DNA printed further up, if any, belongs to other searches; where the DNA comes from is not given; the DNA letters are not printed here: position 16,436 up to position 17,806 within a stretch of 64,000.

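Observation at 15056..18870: Low-GC island carrying an FRG-domain protein translationally coupled to a nuclease-less DUF262 protein: candidate undescribed defence-like system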

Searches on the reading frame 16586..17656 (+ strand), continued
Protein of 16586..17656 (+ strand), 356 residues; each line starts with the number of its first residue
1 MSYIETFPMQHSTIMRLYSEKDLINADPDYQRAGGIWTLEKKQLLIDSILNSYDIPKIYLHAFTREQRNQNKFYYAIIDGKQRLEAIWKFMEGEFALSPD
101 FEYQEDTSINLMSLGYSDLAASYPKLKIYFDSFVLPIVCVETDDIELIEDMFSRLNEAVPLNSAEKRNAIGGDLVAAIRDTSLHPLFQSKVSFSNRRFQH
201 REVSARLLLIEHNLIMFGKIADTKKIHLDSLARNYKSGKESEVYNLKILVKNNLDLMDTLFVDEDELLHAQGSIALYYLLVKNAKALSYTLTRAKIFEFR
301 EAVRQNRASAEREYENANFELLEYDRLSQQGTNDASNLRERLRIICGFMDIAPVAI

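Call 44: search_protein_families(library=pfam, alignment_id=A3, max_evalue=0.00001)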
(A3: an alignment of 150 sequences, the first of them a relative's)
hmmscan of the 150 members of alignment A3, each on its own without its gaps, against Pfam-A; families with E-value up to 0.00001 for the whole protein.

A. member 1, L004:5191-5424:- (77 aa): 0 families

B. families by the number of members that match (of 150 scanned): 180 families (the first 25 are shown)
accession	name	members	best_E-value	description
PF03852.21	Vsr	3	4.7e-32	DNA mismatch endonuclease Vsr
PF00145.23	DNA_methylase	2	1.7e-58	C-5 cytosine-specific DNA methylase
PF01048.26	PNP_UDP_1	2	7.8e-52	Phosphorylase superfamily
PF00005.33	ABC_tran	2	7.6e-34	ABC transporter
PF00589.27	Phage_integrase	2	8.8e-32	Phage integrase family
PF00072.30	Response_reg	2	5.8e-27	Response regulator receiver domain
PF13460.12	NAD_binding_10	2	3.6e-16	NAD(P)H-binding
PF13304.12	AAA_21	2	1.4e-08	AAA domain, putative AbiEii toxin, Type IV TA system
PF00873.25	ACR_tran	1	7.8e-187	AcrB/AcrD/AcrF family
PF00162.24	PGK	1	6.5e-157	Phosphoglycerate kinase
PF00330.25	Aconitase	1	1.3e-145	Aconitase family (aconitate hydratase)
PF00113.28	Enolase_C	1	2.3e-137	Enolase, C-terminal TIM barrel domain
PF01039.27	Carboxyl_trans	1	7.7e-120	Carboxyl transferase domain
PF10282.15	Lactonase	1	5.9e-118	Lactonase, 7-bladed beta-propeller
PF12771.13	SusD-like_2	1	4.2e-105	Starch-binding associating with outer membrane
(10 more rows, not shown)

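Call 47: search_solved_structures(query=A1, max_evalue=1, show_alignments=2)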
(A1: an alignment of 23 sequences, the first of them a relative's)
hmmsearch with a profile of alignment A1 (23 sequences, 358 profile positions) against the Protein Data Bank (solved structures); distinct sequences matched with E-value up to 1: 1.
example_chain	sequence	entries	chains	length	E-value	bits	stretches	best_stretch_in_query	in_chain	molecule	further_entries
2fg9_A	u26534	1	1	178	0.68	12.4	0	197-242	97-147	5-nitroimidazole antibiotic resistance protein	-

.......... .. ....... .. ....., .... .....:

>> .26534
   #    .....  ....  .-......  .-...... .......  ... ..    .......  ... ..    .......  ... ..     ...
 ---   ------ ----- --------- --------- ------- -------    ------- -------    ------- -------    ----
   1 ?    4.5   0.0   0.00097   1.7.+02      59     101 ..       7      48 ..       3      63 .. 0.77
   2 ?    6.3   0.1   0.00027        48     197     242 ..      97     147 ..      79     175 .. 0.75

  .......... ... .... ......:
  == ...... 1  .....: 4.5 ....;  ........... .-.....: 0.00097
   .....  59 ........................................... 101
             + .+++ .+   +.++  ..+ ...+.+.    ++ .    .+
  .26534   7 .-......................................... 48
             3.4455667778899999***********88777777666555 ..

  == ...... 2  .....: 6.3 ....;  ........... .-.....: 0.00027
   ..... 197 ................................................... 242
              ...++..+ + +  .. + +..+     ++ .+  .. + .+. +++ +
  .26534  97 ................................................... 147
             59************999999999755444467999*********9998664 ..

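Call 50: search_dna_similar(query=window:16586-17653:+, collection=plasmids, mode=protein, max_rows=25)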
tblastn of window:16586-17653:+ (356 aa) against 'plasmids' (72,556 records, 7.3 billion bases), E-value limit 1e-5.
Records with a match: 89; places in all: 91; records where one place covers at least 80% of the query: 29.
Best place of each record, by identity: <60% 89.
By first word of the organism name: Ralstonia 20; Klebsiella 19; Bacillus 17; Rhizobium 6; Paenibacillus 4; Hymenobacter 2; Sinorhizobium 2; Sphingopyxis 2; Aneurinibacillus 1; Geobacillus 1; and 15 more.
By predicted mobility (MOB-suite, as given by PLSDB): non-mobilizable 32; conjugative 29; mobilizable 28.
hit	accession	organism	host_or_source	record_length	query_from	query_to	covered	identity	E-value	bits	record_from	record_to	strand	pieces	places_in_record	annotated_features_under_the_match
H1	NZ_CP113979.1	Ralstonia pseudosolanacearum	Cucurbita maxima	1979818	9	345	95%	34.4%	3e-49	184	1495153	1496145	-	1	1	none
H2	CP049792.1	Ralstonia solanacearum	whole organism,isolated from the ...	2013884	9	345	95%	34.4%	3e-49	184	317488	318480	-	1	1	DUF262 domain-containing protein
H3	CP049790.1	Ralstonia solanacearum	whole organism,isolated from the ...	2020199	9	345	95%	34.4%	3e-49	184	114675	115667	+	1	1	DUF262 domain-containing protein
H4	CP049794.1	Ralstonia solanacearum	whole organism,isolated from the ...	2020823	9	345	95%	34.4%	3e-49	184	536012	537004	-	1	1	DUF262 domain-containing protein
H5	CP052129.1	Ralstonia solanacearum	tomato,cell culture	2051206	9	345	95%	34.4%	3e-49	184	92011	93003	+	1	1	DUF262 domain-containing protein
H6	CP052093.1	Ralstonia solanacearum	tomato,cell culture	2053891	9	345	95%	34.4%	3e-49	184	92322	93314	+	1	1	none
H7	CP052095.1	Ralstonia solanacearum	tomato,cell culture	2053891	9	345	95%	34.4%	3e-49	184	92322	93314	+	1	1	none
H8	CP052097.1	Ralstonia solanacearum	tomato,cell culture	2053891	9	345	95%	34.4%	3e-49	184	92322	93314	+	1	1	none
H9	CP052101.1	Ralstonia solanacearum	tomato,cell culture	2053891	9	345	95%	34.4%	3e-49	184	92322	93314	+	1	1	none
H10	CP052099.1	Ralstonia solanacearum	tomato,cell culture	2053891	9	345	95%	34.4%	3e-49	184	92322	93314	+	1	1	DUF262 domain-containing protein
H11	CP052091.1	Ralstonia solanacearum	tomato,cell culture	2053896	9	345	95%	34.4%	3e-49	184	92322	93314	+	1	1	DUF262 domain-containing protein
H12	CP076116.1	Ralstonia solanacearum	cell culture,wilting pepper (C. annuum) ...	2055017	9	345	95%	34.4%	3e-49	184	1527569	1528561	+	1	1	DUF262 domain-containing protein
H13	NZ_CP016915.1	Ralstonia pseudosolanacearum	Tobacco,tissu sample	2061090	9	345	95%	34.4%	3e-49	184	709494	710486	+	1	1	none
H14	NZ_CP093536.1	Ralstonia pseudosolanacearum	cell culture,pepper stem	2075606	9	345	95%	34.4%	3e-49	184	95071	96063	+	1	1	none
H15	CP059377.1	Ralstonia solanacearum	cell clture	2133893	9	345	95%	34.4%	3e-49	184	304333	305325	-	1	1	DUF262 domain-containing protein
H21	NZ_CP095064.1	Hymenobacter volaticus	single cell,air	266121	18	302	80%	39.0%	9e-50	186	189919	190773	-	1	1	DUF262 domain-containing protein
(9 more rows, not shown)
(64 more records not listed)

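Call 51: search_dna_similar(query=window:16586-17653:+, collection=phages, mode=protein, max_rows=25)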
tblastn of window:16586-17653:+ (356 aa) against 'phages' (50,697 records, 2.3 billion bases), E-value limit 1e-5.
Records with a match: 77; places in all: 77; records where one place covers at least 80% of the query: 1.
Best place of each record, by identity: <60% 77.
By first word of the organism name: Escherichia 46; Bacillus 6; Enterocloster 6; Enterobacteria 5; Shigella 4; Alicyclobacillus 2; Brevibacillus 2; Vibrio 2; Krischvirus 2; Bacteriophage 1; and 1 more.
By host as written in the record: Escherichia coli 20; - 10; Escherichia coli str. K-12 substr. MG1655 6; Enterocloster bolteae DA473 3; Brevibacillus laterosporus 2; Bacillus subtilis 2; Bacillus subtilis BEST7003 2; Escherichia coli K-12 MG1655 2; and 24 more.
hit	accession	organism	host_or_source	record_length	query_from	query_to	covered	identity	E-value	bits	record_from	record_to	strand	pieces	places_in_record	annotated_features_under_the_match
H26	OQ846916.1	Alicyclobacillus phage KKP_3916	Alicyclobacillus acidoterrestris strain ...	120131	19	350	93%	24.3%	3e-6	55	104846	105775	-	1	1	hypothetical protein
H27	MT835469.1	Bacteriophage sp.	human fecal samples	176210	31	285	72%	26.5%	1e-6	56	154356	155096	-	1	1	record has no annotation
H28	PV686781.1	Alicyclobacillus phage MMB025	Alicyclobacillus acidoterrestris MMB007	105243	13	213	56%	29.3%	5e-14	79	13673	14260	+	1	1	DefenseFinder protein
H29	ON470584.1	Escherichia phage vB_EcoM-689R6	Escherichia coli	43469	14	169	44%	34.1%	5e-10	67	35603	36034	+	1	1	DUF262 domain-containing protein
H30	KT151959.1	Brevibacillus phage Sundance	Brevibacillus laterosporus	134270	13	214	57%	25.8%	2e-6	56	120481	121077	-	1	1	hypothetical protein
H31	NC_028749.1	Brevibacillus phage Sundance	Brevibacillus laterosporus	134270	13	214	57%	25.8%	2e-6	56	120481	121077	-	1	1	hypothetical protein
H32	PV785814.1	Vibrio phage QD01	Vibrio natriegens Vmax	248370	14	203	53%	26.0%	7e-7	57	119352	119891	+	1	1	hypothetical protein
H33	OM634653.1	Bacillus phage vB_BsuS_PJN02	Bacillus subtilis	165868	13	172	45%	30.8%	1e-6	56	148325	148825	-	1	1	DUF262 domain-containing protein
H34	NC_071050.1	Bacillus phage vB_BsuS_PJN02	Bacillus subtilis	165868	13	172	45%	30.8%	1e-6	56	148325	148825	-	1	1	DUF262 domain-containing protein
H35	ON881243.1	Bacillus phage PK-3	Bacillus sp.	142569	13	172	45%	30.8%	2e-6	56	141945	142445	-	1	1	DUF262 domain-containing protein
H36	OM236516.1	Bacillus phage FADO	Bacillus subtilis BEST7003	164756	13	172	45%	30.8%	2e-6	56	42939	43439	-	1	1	hypothetical protein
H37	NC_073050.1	Bacillus phage FADO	Bacillus subtilis BEST7003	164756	13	172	45%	30.8%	2e-6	56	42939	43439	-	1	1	hypothetical protein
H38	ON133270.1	Bacillus phage 2S-4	Rosselomorea vietnamensis FJAT-46955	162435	13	172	45%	30.8%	2e-6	56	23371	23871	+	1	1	none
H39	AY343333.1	Escherichia phage RB49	-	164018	13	183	48%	28.1%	4e-7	58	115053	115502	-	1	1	hypothetical protein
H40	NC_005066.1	Escherichia phage RB49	Escherichia coli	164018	13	183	48%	28.1%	4e-7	58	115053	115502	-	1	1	hypothetical protein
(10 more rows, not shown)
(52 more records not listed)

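Call 52: get_annotated_region(hit=H2, flank=5000)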
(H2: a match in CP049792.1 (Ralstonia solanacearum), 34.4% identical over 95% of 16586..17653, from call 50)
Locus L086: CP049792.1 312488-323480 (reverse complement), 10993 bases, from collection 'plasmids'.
description: Ralstonia solanacearum strain 203 plasmid unnamed, complete sequence
organism: Ralstonia solanacearum (NCBI taxid 305)
taxonomy: Bacteria; Pseudomonadota; Betaproteobacteria; Burkholderiales; Burkholderiaceae; Ralstonia; Ralstonia solanacearum
host: -; source: whole organism,isolated from the tobacco substrate; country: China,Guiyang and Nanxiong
typing (MOB-suite, as given by PLSDB): mobilizable; relaxase MOBP
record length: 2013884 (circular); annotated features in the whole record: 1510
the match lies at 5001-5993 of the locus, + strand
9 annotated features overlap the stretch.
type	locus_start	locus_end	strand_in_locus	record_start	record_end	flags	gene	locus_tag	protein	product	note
CDS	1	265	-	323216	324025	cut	-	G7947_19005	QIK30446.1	DUF2242 domain-containing protein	-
CDS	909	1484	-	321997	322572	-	-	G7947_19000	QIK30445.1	hypothetical protein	-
CDS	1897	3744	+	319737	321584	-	-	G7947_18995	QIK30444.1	AAA family ATPase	-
CDS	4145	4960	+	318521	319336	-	-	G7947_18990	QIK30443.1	FRG domain-containing protein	-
CDS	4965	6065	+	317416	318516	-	-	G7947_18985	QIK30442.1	DUF262 domain-containing protein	-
CDS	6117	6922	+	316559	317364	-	-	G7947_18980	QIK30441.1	IS5 family transposase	-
CDS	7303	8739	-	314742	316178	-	-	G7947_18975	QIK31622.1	GGDEF domain-containing protein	-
CDS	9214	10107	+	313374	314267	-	-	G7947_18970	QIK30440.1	DMT family transporter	-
CDS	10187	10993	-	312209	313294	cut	-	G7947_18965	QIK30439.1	FUSC family protein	-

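Call 53: get_annotated_region(hit=H21, flank=5000)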
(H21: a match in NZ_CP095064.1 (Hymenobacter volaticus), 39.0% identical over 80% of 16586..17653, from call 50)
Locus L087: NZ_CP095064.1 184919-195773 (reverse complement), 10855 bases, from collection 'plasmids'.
description: Hymenobacter volaticus strain 5420 S-77 plasmid unnamed3, complete sequence
organism: Hymenobacter volaticus (NCBI taxid 2932254)
taxonomy: Bacteria; Bacteroidota; Cytophagia; Cytophagales; Hymenobacteraceae; Hymenobacter; Hymenobacter volaticus
host: -; source: single cell,air; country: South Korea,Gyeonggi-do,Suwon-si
typing (MOB-suite, as given by PLSDB): non-mobilizable
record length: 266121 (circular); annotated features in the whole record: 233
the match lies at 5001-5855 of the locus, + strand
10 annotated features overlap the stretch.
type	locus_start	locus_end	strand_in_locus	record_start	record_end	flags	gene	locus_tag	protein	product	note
CDS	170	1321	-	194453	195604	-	-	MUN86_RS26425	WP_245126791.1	hypothetical protein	-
CDS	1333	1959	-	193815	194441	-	-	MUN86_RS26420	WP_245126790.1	hypothetical protein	-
CDS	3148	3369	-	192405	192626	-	-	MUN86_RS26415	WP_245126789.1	hypothetical protein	-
CDS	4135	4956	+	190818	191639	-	-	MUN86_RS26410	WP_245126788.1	FRG domain-containing protein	-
CDS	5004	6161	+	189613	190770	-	-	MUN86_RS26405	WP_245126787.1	DUF262 domain-containing protein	-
CDS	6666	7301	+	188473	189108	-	-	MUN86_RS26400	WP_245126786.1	hypothetical protein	-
CDS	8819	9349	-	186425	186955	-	-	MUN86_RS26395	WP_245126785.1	hypothetical protein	-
CDS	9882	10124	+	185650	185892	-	-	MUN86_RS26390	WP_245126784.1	hypothetical protein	-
CDS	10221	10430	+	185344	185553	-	-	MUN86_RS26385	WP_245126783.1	hypothetical protein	-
CDS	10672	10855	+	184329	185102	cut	-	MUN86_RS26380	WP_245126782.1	hypothetical protein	-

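Call 60: find_encoding_contigs(protein=P0044, flank=10000, max_places=2)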
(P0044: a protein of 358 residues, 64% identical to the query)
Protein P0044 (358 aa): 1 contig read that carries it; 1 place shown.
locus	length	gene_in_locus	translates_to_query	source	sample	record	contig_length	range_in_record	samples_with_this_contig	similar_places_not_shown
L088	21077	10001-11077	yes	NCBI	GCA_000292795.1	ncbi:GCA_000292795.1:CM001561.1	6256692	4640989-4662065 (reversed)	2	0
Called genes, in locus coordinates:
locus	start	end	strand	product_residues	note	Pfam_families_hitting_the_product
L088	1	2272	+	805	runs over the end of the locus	PF00145:DNA_methylase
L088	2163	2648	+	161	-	PF03852:Vsr, PF18741:MTES_1575 (faint), PF04480:DUF559 (faint)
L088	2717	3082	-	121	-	-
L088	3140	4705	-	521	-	PF13007:LZ_Tnp_IS66, PF13005:zf-IS66, PF03050:DDE_Tnp_IS66, PF13817:DDE_Tnp_IS66_C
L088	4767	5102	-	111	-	PF05717:TnpB_IS66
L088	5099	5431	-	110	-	PF01527:HTH_Tnp_1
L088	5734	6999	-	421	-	PF10117:McrBC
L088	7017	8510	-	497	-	PF00004:AAA (faint), PF07728:AAA_5, PF28529:McrB_lid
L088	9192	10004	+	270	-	PF08867:FRG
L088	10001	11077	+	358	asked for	PF03235:GmrSD_N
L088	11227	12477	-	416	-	PF00268:Ribonuc_red_sm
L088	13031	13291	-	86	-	PF10976:DUF2790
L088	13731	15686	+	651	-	PF16177:ACAS_N, PF00501:AMP-binding, PF13193:AMP-binding_C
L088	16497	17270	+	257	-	PF00497:SBP_bac_3, PF10613:Lig_chan-Glu_bd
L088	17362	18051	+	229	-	PF00528:BPD_transp_1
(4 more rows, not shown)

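Call 61: find_encoding_contigs(protein=P0061, flank=10000, max_places=2)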
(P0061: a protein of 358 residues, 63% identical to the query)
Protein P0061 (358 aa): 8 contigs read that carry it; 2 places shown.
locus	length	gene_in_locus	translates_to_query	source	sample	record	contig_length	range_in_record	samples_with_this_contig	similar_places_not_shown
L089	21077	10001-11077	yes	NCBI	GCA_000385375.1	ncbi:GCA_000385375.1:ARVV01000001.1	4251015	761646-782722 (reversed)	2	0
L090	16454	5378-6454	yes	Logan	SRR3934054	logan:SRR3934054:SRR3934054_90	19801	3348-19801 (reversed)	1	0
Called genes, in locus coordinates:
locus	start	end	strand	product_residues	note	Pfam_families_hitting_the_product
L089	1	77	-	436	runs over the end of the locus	PF03349:Toluene_X, PF10677:DUF2490 (faint)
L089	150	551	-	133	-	PF03061:4HBT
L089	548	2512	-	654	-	PF00378:ECH_1, PF16113:ECH_2, PF02737:3HCDH_N, PF00725:3HCDH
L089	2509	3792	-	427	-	PF00108:Thiolase_N, PF00109:ketoacyl-synt (faint), PF02803:Thiolase_C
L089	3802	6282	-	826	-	PF02771:Acyl-CoA_dh_N, PF02770:Acyl-CoA_dh_M, PF00441:Acyl-CoA_dh_1, PF09317:ACDH_C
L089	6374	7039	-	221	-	PF00440:TetR_N, PF17939:TetR_C_30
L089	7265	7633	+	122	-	PF06249:EutQ (weak), PF07883:Cupin_2 (weak)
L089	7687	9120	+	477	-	PF00392:GntR, PF00155:Aminotran_1_2, PF12897:Asp_aminotransf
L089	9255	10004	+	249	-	PF08867:FRG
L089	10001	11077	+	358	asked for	PF03235:GmrSD_N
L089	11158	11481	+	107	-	-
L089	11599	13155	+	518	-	PF12801:Fer4_5 (weak), PF12838:Fer4_7 (faint), PF13187:Fer4_9 (faint), PF13534:Fer4_17 (faint), PF13183:Fer4_8 (faint), PF13746:Fer4_18, PF11614:FixG_C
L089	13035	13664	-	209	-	PF07589:PEP_exosort_dom (weak)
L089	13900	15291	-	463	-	PF00392:GntR, PF00155:Aminotran_1_2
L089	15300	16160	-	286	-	-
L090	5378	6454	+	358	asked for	PF03235:GmrSD_N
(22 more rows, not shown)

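Call 62: find_encoding_contigs(protein=P0096, flank=10000, max_places=2)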
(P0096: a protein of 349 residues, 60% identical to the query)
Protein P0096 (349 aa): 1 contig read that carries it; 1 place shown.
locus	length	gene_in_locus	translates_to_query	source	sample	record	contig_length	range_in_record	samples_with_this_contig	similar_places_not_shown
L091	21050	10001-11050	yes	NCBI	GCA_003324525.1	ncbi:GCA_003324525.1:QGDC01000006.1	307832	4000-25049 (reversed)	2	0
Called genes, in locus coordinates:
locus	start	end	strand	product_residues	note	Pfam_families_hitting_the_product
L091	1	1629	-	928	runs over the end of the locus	PF00270:DEAD, PF04851:ResIII (faint), PF00271:Helicase_C, PF19306:WHD_Lhr, PF08494:DEAD_assoc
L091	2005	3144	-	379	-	PF13439:Glyco_transf_4, PF13477:Glyco_trans_4_2, PF13579:Glyco_trans_4_4, PF00534:Glycos_transf_1, PF20706:GT4-conflict, PF13692:Glyco_trans_1_4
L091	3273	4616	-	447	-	-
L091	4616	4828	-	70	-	PF10387:DUF2442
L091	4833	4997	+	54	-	-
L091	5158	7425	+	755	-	PF00330:Aconitase, PF00694:Aconitase_C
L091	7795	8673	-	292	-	PF05368:NmrA, PF13460:NAD_binding_10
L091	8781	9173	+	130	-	PF01638:HxlR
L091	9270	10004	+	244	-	PF08867:FRG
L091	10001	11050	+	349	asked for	PF03235:GmrSD_N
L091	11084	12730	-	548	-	PF00496:SBP_bac_5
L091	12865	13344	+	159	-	-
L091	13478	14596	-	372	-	PF08450:SGL (faint), PF21783:YNCE (faint), PF10282:Lactonase, PF01731:Arylesterase (faint), PF02239:Cytochrom_D1 (faint)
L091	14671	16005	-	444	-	PF01479:S4, PF00849:PseudoU_synth_2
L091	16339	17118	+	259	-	PF01464:SLT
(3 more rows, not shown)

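Call 77: search_protein_families(library=pfam, proteins=[L086:1897-3744:+, L086:4145-4960:+, L086:4965-6065:+, L087:4135-4956:+, L087:5004-6161:+], max_evalue=0.01)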
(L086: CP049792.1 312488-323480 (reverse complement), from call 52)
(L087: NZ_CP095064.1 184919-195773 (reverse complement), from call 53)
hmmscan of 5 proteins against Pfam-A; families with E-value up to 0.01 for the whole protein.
L086:1897-3744:+ (615 aa): 10 families
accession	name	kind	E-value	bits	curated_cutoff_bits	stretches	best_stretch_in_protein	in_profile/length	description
PF13361.12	UvrD_C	-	2.9e-21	76.7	25.6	2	536-593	283-347/350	UvrD-like helicase C-terminal domain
PF00580.27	UvrD-helicase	-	3.6e-10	40.4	23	1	242-325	4-92/271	UvrD/REP helicase N-terminal domain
PF13538.12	UvrD_C_2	-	5.8e-09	36.1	27.4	1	542-591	4-51/52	UvrD-like helicase C-terminal domain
PF13245.12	AAA_19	-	6.7e-09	36.5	25.1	1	243-402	2-132/134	AAA domain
PF08378.17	NERD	-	1.3e-08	35.8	22.1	1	17-110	4-95/111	Nuclease-related domain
PF13604.12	AAA_30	-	2.6e-07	31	27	1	242-398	5-127/191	AAA domain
PF01443.25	Viral_helicase1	-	1e-05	25.9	21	0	256-273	2-19/228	Viral superfamily 1 RNA helicase core domain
PF13401.12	AAA_22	-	0.00057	20.7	27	1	252-385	5-110/130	AAA domain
PF04851.21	ResIII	-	0.00063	20.1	22.5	1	251-373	22-139/164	Type III restriction enzyme, res subunit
PF13191.12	AAA_16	-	0.0018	19.3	32.6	1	253-385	25-158/167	AAA ATPase domain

L086:4145-4960:+ (271 aa): 1 family
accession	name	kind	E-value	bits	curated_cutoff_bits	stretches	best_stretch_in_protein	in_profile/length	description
PF08867.16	FRG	-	1.3e-22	81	25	1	30-118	3-89/94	FRG domain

L086:4965-6065:+ (366 aa): 1 family
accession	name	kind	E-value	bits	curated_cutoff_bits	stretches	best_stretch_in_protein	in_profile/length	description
PF03235.19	GmrSD_N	-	2.2e-13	51.2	33.2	1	29-176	12-197/199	GmrSD restriction endonuclease, N-terminal domain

L087:4135-4956:+ (273 aa): 1 family
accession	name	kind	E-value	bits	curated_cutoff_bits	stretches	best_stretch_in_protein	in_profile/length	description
PF08867.16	FRG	-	3.9e-23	82.6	25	1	33-121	3-89/94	FRG domain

L087:5004-6161:+ (385 aa): 1 family
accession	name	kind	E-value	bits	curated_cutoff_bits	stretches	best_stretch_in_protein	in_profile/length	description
PF03235.19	GmrSD_N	-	1.4e-15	58.4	33.2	1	7-156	12-196/199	GmrSD restriction endonuclease, N-terminal domain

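Call 107: search_protein_families(library=ncbifam, proteins=[window:16586-17656:+], max_evalue=0.01)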
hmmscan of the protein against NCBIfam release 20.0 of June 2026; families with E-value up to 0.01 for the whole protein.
window:16586-17656:+ (356 aa): 0 families

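Call 108: search_protein_families(library=phrogs, proteins=[window:16586-17656:+], max_evalue=0.001)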
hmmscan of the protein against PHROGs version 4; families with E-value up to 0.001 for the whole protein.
window:16586-17656:+ (356 aa): 3 families
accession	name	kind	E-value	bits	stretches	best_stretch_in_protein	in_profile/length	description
phrog_2598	-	unknown function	1.9e-26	94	1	6-344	29-344/352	-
phrog_1583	-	unknown function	1.1e-21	78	1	20-224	31-229/417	-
phrog_26759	-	unknown function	1.8e-07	30.8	1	13-95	13-88/593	-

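Call 112: find_related_loci(query=A1, collection=viral_contigs, flank=4000)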
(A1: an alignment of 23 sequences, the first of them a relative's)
Query A1 (356 aa) in viral_contigs; peptide patterns used: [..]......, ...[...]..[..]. (x = any residue, [..] = any of these).
68 stretches matched a pattern; 7 encode a relative of the query (tblastn E <= 1e-3); 7 distinct loci.
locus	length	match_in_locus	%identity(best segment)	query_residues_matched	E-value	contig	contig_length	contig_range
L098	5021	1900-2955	62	1-352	2e-145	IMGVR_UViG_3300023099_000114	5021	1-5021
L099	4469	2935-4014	56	1-356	2e-131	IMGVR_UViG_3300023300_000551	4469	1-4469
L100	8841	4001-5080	54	1-356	3e-122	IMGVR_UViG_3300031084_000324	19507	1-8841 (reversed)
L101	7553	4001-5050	57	1-346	2e-131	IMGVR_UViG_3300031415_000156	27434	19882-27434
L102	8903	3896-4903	44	9-345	4e-83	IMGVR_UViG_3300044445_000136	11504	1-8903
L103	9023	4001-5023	43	1-345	4e-82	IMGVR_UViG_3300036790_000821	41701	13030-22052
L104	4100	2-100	79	124-156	1e-10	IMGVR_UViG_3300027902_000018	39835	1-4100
